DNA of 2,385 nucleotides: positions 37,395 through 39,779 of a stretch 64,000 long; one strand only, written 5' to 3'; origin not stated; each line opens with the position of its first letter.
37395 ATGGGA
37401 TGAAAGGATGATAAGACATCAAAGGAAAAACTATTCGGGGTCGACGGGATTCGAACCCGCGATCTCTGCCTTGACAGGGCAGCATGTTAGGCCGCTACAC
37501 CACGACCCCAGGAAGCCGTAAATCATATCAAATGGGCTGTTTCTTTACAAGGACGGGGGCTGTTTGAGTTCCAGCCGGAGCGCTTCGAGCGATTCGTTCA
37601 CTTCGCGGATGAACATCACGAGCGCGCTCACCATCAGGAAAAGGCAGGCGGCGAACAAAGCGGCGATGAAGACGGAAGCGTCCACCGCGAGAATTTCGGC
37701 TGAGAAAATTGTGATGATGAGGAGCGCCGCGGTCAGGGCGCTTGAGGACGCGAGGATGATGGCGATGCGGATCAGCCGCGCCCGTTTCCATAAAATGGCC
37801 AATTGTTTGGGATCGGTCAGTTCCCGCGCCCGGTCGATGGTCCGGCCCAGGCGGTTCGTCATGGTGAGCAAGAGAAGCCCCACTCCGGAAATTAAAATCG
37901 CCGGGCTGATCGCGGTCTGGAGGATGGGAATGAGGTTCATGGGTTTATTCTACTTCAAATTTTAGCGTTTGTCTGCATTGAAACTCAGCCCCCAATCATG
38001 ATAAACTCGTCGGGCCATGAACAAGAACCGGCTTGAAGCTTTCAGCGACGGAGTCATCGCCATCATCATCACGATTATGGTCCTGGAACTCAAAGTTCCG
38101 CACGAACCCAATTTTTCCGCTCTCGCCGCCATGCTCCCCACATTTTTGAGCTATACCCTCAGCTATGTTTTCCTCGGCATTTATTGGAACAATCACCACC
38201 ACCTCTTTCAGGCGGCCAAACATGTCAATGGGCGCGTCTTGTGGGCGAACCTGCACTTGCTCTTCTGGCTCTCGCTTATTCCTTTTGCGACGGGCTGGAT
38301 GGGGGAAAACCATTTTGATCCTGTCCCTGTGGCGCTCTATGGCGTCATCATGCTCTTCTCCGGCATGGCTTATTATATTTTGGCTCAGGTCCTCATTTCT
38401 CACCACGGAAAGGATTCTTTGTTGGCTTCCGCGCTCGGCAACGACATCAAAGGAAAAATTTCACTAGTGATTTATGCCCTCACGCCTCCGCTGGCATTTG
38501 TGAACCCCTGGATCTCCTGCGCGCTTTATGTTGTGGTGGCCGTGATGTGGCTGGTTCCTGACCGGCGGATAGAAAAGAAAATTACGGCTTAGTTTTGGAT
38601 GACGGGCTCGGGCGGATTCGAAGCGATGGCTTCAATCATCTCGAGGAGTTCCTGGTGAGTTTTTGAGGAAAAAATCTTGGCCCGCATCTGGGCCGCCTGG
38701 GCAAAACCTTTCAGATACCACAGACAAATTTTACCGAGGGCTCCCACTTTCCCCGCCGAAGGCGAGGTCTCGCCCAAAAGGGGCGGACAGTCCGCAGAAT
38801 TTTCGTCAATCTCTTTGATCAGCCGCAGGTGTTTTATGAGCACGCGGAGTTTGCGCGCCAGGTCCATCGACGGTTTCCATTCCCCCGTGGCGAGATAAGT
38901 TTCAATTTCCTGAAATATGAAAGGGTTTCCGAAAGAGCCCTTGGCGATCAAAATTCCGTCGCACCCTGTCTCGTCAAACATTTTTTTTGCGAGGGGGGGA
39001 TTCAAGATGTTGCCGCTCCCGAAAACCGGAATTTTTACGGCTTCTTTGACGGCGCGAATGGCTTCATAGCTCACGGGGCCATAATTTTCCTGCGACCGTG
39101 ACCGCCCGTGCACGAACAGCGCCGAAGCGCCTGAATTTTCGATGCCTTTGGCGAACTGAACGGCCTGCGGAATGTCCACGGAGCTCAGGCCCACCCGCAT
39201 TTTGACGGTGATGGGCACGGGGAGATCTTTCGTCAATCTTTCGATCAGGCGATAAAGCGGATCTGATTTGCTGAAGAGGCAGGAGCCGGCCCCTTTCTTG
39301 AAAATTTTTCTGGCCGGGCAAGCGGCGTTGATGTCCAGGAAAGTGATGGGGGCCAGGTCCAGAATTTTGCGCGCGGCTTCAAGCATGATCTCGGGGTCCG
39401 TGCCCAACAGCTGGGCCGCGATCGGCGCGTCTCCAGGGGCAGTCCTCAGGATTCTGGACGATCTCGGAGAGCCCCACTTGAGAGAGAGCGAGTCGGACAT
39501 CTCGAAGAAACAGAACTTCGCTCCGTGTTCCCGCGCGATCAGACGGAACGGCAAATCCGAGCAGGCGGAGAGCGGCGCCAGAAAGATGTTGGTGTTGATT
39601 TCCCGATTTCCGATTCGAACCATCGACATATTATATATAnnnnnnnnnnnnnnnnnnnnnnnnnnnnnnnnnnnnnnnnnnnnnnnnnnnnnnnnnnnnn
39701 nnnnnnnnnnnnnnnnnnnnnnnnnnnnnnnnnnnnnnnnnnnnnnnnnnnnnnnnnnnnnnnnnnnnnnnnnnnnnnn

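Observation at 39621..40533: Rho paralog reduced to the ATPase domain, with start codon back to back with dus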

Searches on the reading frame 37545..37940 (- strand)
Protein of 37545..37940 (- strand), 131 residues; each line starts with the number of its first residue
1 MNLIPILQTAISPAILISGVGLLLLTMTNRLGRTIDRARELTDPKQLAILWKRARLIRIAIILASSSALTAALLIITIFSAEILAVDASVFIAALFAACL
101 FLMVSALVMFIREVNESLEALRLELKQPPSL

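Call 64: search_protein_families(library=pfam, proteins=[window:37545-37940:-], max_evalue=0.00001)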
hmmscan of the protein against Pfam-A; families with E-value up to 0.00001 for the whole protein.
window:37545-37940:- (131 aa): 1 family
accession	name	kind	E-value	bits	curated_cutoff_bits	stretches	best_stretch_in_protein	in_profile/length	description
PF11026.13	DUF2721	-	8.6e-25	87.6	28.3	1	10-122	1-128/129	Protein of unknown function (DUF2721)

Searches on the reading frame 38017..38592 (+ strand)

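Call 64: search_protein_families(library=pfam, proteins=[window:38017-38592:+], max_evalue=0.00001)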
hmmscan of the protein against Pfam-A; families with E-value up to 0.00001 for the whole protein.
window:38017-38592:+ (191 aa): 1 family
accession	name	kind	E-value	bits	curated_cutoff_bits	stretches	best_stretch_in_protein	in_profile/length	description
PF06736.16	TMEM175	-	3.4e-33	114.4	25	1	5-89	1-88/88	Endosomal/lysosomal potassium channel TMEM175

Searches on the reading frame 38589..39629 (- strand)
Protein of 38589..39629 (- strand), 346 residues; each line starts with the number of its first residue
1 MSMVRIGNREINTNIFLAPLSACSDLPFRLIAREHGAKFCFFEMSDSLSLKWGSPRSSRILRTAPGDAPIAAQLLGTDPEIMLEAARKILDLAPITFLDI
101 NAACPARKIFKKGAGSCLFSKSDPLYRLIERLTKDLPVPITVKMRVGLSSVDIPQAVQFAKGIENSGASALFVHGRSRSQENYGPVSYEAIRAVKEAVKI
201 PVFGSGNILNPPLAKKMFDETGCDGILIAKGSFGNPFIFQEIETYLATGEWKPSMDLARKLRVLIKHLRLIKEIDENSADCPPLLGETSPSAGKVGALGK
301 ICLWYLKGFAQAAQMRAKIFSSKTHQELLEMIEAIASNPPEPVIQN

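Call 3: search_protein_families(library=pfam, proteins=[window:38589-39629:-], max_evalue=0.01)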
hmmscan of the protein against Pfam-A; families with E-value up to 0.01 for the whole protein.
window:38589-39629:- (346 aa): 2 families
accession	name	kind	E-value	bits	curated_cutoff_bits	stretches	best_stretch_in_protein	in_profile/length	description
PF01207.24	Dus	-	3.9e-60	204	20.4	1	17-335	2-306/311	Dihydrouridine synthase (Dus)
PF02581.23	TMP-TENI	-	0.0074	16.1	27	0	142-227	94-175/180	Thiamine monophosphate synthase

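Call 4: search_protein_families(library=ncbifam, proteins=[window:38589-39629:-], max_evalue=0.01)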
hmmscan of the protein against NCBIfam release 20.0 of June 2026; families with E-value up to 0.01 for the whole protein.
window:38589-39629:- (346 aa): 9 families
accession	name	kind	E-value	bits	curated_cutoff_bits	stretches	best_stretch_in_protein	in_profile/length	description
TIGR00737.1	nifR3_yhdG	equivalog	1.1e-81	274.5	293.3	1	6-336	1-315/319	tRNA dihydrouridine synthase DusB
NF007838.0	PRK10550.1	equivalog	4.5e-23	81.7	395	1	62-264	58-259/312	tRNA dihydrouridine(16) synthase DusC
NF008774.0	PRK11815.1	equivalog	3.7e-22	78.7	269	1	10-250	10-256/337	tRNA dihydrouridine(20/20a) synthase DusA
TIGR00742.1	yjbN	subfamily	4.1e-16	59.2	397.2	1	17-244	5-238/318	tRNA dihydrouridine(20/20a) synthase DusA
NF005574.0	PRK07259.1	equivalog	1.7e-08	33.7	269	1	64-171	93-189/304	dihydroorotate dehydrogenase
TIGR01037.2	pyrD_sub1_fam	subfamily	1.3e-05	24.5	270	1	68-172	91-187/300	dihydroorotate dehydrogenase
TIGR03997.1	mycofact_OYE_2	equivalog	1.6e-05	23.5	793.15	1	190-240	275-325/645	mycofactocin system FadH/OYE family oxidoreductase 2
TIGR00735.1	hisF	equivalog_domain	8.6e-05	21.9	294.55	1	142-248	144-248/254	imidazole glycerol phosphate synthase subunit HisF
NF045599.1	bili_reduct_long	exception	0.00075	17.9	750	1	186-239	275-328/641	bilirubin reductase, long form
